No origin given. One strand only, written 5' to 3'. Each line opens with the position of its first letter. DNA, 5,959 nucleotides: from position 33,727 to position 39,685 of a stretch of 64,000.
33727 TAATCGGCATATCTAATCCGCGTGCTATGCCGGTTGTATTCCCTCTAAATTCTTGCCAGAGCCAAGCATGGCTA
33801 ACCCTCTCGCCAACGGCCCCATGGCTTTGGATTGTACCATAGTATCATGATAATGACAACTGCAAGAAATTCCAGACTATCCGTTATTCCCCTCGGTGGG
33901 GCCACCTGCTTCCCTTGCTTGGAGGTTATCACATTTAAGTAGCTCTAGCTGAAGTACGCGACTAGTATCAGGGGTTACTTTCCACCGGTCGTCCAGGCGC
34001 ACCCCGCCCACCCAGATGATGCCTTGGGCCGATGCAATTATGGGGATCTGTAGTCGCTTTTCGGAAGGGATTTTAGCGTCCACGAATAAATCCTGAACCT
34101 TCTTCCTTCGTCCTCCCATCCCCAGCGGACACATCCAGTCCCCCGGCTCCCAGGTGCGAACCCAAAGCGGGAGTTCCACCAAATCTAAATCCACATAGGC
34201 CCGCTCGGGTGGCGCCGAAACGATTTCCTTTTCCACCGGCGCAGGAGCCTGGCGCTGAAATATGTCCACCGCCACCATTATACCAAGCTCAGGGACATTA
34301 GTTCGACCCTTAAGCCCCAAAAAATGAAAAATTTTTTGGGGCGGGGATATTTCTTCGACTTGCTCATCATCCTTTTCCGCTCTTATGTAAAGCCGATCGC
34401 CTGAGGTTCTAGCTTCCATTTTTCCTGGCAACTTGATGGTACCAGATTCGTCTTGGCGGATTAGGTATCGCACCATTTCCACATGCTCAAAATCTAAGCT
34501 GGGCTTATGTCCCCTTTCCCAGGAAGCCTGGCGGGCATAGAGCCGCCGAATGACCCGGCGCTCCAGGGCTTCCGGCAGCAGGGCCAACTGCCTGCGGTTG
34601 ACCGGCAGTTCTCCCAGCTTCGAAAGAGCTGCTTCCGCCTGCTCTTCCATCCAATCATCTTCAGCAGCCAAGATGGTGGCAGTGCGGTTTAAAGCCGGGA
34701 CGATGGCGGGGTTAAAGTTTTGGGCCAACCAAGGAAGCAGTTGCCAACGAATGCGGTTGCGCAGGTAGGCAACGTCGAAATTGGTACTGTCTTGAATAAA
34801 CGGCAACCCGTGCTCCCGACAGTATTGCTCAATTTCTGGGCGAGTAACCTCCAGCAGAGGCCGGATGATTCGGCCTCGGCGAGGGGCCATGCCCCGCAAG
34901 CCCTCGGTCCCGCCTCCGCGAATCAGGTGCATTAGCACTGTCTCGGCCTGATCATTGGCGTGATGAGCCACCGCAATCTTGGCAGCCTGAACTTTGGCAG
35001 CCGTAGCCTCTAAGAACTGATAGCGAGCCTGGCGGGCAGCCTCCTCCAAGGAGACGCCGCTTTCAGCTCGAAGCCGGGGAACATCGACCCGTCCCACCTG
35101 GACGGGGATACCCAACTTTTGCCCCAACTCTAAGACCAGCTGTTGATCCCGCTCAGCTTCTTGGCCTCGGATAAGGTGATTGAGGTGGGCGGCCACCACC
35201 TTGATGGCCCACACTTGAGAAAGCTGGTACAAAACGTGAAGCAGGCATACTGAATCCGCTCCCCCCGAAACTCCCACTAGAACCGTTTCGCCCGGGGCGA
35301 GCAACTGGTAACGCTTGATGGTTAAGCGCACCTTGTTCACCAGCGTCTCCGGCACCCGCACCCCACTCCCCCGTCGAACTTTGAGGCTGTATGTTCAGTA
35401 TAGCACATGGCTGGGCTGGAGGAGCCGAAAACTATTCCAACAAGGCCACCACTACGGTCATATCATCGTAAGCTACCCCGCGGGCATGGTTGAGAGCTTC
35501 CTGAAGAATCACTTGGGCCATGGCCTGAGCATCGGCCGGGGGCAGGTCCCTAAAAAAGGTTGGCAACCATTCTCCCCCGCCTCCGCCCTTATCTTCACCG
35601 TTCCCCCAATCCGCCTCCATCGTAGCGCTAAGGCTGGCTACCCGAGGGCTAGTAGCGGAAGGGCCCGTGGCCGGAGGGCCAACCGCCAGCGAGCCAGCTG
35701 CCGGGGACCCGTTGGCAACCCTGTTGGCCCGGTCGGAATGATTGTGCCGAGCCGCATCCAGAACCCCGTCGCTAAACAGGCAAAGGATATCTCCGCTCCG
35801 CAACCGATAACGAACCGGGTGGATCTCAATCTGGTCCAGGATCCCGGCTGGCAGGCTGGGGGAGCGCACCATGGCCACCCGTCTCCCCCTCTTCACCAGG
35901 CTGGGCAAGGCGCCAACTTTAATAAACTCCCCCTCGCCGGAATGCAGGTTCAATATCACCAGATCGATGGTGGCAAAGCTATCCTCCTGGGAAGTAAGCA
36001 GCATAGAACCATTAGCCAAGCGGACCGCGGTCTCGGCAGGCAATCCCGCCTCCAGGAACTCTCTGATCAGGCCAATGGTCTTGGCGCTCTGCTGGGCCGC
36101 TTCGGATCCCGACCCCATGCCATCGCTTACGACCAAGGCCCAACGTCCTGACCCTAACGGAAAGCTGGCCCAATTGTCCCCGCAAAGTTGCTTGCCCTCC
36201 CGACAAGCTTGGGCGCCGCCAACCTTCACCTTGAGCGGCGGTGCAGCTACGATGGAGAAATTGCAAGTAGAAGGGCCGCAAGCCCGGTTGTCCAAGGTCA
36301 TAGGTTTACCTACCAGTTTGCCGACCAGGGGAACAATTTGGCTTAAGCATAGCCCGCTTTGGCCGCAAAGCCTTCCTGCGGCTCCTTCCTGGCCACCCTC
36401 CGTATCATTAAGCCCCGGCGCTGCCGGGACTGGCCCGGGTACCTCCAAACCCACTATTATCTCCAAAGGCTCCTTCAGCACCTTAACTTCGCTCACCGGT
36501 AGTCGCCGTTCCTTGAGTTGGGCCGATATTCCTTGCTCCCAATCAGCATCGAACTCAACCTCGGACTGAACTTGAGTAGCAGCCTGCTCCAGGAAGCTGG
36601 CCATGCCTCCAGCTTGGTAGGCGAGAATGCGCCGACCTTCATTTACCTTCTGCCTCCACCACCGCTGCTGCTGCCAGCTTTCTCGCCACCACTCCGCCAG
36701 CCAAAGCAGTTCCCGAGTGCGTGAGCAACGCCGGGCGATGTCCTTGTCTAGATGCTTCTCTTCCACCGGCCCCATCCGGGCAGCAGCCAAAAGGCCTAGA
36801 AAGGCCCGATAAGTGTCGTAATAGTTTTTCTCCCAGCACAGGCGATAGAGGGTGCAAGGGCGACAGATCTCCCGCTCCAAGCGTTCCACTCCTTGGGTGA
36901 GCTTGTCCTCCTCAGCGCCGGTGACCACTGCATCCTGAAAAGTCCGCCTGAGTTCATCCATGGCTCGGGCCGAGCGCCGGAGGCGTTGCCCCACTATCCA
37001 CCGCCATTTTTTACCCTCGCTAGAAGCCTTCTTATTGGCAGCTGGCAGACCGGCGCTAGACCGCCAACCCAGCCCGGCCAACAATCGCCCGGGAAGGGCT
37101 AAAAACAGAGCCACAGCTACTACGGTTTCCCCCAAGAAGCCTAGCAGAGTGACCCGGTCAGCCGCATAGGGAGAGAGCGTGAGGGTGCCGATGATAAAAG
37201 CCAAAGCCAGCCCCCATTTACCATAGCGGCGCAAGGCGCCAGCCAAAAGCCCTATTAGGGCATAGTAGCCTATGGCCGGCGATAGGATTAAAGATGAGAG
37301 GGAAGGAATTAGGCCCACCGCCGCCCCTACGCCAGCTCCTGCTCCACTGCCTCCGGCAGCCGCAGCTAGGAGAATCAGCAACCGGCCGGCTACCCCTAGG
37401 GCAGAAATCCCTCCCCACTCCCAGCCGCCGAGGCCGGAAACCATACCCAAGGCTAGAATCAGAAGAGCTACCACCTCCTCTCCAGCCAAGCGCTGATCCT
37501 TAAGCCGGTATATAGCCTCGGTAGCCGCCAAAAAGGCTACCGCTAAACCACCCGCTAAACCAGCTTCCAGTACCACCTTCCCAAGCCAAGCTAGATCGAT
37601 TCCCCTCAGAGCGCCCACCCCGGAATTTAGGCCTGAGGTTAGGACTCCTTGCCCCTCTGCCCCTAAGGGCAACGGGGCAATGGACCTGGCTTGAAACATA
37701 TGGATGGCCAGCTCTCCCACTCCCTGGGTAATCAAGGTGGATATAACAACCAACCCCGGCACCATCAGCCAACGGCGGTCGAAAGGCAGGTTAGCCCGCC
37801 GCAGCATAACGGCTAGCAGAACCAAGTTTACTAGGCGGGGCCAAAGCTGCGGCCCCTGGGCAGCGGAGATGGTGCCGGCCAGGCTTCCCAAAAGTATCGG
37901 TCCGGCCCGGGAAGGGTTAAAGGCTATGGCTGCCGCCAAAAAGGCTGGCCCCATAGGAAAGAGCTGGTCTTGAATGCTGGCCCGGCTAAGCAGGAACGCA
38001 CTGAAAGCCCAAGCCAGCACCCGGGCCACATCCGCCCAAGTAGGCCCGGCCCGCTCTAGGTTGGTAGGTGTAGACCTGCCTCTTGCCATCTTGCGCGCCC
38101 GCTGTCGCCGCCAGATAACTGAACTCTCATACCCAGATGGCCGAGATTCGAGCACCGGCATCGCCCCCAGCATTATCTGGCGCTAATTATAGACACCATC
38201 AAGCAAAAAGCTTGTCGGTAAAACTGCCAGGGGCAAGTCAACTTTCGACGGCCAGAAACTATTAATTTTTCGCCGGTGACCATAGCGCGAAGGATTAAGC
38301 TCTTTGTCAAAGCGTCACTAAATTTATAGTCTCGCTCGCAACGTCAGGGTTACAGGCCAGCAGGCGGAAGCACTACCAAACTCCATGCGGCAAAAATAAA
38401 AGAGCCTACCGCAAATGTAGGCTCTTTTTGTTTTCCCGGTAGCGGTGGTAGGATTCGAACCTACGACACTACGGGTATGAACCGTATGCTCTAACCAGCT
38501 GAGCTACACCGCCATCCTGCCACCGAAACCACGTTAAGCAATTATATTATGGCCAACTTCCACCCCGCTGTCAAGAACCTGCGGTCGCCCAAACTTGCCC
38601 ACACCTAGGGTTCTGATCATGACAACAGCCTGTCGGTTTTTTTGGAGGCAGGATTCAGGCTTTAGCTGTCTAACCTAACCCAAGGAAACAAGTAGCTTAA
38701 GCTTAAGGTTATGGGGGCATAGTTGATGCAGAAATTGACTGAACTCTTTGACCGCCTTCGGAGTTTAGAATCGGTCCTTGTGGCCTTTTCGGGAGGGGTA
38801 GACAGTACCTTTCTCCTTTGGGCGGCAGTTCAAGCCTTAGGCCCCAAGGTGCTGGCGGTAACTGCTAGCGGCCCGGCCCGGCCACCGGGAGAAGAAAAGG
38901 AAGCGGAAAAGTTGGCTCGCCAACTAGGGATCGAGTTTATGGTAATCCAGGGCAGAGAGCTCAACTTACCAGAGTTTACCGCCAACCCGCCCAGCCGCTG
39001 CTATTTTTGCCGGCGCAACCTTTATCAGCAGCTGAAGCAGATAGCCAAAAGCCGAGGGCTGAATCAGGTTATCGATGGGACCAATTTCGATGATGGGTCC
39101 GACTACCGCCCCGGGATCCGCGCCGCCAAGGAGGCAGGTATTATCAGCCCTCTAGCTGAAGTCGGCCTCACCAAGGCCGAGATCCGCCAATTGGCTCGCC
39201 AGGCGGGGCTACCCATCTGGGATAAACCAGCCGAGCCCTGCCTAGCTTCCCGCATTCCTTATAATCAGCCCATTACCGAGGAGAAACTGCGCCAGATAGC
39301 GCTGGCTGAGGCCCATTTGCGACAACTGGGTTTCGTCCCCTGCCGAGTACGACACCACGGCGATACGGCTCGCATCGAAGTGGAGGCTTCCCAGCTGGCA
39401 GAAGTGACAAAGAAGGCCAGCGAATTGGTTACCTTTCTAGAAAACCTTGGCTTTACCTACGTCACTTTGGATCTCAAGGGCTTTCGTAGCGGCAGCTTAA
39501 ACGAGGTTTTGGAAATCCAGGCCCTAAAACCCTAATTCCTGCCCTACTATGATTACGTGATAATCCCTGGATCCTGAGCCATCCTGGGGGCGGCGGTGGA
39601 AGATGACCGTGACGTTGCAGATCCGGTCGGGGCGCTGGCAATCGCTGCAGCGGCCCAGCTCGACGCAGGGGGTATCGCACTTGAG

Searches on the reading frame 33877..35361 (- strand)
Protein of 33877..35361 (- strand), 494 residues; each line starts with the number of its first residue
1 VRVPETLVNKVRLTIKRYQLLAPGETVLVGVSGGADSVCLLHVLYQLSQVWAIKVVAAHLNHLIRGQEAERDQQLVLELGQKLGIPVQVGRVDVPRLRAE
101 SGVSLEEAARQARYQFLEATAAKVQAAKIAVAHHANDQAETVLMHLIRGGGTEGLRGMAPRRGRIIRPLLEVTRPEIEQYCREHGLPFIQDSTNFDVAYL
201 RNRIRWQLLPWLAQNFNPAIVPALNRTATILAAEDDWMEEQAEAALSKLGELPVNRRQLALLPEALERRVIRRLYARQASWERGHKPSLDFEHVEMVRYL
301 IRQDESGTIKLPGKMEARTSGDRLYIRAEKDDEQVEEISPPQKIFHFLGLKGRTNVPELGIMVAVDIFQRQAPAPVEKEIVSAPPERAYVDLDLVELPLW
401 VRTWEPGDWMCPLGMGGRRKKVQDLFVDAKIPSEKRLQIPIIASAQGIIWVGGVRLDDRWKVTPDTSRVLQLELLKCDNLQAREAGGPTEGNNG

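Call 36: search_protein_families(library=pfam, proteins=[window:33877-35361:-], max_evalue=0.001)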
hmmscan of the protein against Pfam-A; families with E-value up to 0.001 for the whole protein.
window:33877-35361:- (494 aa): 3 families
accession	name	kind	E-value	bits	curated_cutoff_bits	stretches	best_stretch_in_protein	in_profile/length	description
PF01171.26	ATP_bind_3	-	3.9e-57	193.4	27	1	27-205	2-180/182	PP-loop family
PF11734.13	TilS_C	-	2.8e-13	49.5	22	1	401-469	3-70/74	TilS substrate C-terminal domain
PF09179.16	TilS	-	4.6e-05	24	21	1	258-325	5-67/67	TilS substrate binding domain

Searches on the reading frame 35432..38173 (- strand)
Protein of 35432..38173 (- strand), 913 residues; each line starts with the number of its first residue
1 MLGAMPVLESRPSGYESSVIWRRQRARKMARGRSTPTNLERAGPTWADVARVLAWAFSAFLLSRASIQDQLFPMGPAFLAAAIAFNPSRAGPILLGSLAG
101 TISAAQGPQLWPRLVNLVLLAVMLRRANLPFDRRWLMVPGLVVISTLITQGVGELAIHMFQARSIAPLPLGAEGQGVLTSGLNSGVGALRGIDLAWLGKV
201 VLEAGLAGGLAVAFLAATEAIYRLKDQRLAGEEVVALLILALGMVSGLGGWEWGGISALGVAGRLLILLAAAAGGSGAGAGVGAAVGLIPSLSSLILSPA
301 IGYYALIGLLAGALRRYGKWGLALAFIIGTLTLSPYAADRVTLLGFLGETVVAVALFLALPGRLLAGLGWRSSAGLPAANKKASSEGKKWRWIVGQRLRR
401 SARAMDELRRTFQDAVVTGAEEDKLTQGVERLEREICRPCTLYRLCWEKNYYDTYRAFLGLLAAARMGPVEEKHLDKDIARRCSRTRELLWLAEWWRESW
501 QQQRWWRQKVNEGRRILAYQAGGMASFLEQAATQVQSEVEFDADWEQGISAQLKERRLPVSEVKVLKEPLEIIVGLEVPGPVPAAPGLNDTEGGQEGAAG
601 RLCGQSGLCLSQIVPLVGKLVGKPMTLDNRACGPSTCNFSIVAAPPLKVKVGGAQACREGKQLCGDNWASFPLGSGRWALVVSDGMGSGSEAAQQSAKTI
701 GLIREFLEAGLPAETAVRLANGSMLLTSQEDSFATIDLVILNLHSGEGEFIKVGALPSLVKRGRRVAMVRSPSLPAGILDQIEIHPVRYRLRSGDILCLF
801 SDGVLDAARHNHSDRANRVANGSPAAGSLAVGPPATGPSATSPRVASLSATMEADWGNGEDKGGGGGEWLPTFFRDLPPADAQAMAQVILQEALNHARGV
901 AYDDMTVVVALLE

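Call 36: search_protein_families(library=pfam, proteins=[window:35432-38173:-], max_evalue=0.001)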
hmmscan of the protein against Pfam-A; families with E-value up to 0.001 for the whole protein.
window:35432-38173:- (913 aa): 2 families
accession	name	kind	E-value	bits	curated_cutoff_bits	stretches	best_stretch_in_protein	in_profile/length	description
PF19732.4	SpoIIE_N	-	4.2e-60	204.4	27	2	200-566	156-526/605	Stage II sporulation protein E N-terminal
PF07228.17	SpoIIE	-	1.1e-28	101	25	1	675-812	2-139/192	Stage II sporulation protein E (SpoIIE)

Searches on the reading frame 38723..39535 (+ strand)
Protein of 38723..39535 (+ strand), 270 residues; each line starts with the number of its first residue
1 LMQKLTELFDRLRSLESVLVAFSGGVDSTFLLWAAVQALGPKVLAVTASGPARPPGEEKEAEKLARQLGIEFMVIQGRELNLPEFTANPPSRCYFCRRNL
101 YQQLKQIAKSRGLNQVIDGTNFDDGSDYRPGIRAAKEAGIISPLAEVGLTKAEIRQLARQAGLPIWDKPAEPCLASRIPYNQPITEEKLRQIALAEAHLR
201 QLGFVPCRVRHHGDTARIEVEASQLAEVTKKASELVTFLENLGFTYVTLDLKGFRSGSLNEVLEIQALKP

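Call 35: search_protein_families(library=pfam, proteins=[window:38723-39535:+], max_evalue=0.001)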
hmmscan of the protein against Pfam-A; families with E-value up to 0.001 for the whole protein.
window:38723-39535:+ (270 aa): 6 families
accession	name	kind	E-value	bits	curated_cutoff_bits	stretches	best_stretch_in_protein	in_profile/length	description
PF02540.23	NAD_synthase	-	2.9e-06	27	21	1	15-76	18-80/242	NAD synthase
PF06508.19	QueC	-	1.1e-05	25.5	22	1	18-77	2-60/210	Queuosine biosynthesis protein QueC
PF01171.26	ATP_bind_3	-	3.7e-05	24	27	1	18-124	2-108/182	PP-loop family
PF02568.20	ThiI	-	0.00014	22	20.5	1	16-192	4-188/197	Thiamine biosynthesis protein (ThiI)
PF02037.33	SAP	-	0.00015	21.7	23.9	0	148-165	4-21/37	SAP domain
PF03054.22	tRNA_Me_trans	-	0.00041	20.5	20.6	0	17-47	2-31/202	tRNA methyl transferase HUP domain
